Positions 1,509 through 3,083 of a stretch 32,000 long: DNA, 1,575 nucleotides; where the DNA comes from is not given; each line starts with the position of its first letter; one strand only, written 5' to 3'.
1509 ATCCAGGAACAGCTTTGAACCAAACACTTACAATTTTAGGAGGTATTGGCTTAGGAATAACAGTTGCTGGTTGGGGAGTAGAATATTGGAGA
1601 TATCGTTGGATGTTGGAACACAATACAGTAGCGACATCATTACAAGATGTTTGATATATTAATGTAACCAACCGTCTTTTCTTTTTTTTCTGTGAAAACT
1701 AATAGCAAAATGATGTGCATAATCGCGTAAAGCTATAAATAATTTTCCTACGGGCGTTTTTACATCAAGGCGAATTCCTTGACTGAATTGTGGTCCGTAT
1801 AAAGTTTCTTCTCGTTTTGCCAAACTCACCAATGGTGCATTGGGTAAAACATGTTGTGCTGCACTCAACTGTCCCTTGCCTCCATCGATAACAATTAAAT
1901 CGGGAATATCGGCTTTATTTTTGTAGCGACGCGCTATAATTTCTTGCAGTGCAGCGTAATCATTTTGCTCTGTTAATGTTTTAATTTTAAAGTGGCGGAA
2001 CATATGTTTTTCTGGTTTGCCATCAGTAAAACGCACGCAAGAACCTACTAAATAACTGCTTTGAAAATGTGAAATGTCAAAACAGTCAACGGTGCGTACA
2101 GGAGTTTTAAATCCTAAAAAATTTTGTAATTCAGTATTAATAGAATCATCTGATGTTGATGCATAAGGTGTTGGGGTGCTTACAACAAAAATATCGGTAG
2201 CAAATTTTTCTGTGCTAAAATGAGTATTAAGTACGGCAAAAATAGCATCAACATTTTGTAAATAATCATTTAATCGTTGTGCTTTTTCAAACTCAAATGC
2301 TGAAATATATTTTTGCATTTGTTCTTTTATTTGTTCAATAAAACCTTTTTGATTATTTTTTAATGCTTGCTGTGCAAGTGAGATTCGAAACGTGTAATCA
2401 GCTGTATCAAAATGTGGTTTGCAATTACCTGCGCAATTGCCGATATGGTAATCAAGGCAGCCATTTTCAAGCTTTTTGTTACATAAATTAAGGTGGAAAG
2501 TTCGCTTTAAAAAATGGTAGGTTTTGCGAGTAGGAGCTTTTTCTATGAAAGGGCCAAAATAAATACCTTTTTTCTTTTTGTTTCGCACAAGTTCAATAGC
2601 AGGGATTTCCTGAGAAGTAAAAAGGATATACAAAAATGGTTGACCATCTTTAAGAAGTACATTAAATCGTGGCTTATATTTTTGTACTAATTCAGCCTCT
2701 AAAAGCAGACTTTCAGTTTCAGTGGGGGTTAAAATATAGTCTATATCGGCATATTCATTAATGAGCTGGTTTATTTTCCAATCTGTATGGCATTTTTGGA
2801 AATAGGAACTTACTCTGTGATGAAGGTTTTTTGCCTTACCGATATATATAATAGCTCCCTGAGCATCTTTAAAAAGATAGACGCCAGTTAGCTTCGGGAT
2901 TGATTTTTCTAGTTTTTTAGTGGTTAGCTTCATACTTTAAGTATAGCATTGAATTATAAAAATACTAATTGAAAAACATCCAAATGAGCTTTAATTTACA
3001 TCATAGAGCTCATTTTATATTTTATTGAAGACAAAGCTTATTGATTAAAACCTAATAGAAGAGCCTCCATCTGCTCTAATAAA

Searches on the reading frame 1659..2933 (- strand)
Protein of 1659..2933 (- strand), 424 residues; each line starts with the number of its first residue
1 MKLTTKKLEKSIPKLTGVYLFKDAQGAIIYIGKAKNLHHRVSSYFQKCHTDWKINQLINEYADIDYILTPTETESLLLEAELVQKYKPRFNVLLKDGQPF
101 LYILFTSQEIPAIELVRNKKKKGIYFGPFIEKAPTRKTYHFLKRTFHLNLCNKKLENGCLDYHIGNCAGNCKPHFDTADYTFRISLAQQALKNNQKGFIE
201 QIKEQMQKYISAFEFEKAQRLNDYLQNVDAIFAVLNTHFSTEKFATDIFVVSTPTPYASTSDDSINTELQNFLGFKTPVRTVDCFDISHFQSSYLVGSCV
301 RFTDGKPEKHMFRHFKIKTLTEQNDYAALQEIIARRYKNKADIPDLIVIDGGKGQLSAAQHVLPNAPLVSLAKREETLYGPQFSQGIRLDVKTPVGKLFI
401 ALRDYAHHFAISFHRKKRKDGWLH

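Call 53: search_protein_families(library=pfam, proteins=[window:1659-2933:-], max_evalue=0.001)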
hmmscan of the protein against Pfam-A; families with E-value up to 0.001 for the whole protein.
window:1659-2933:- (424 aa): 3 families
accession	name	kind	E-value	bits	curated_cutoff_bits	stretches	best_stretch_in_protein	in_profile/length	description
PF08459.17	UvrC_RNaseH_dom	-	2.7e-39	135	22.3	1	270-411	1-159/159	UvrC RNAse H endonuclease domain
PF01541.30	GIY-YIG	-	5.2e-08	33.5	22.6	1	17-89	3-76/78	GIY-YIG catalytic domain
PF02151.25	UVR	-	3e-05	24.1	21.5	1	198-228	3-33/36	UvrB/uvrC motif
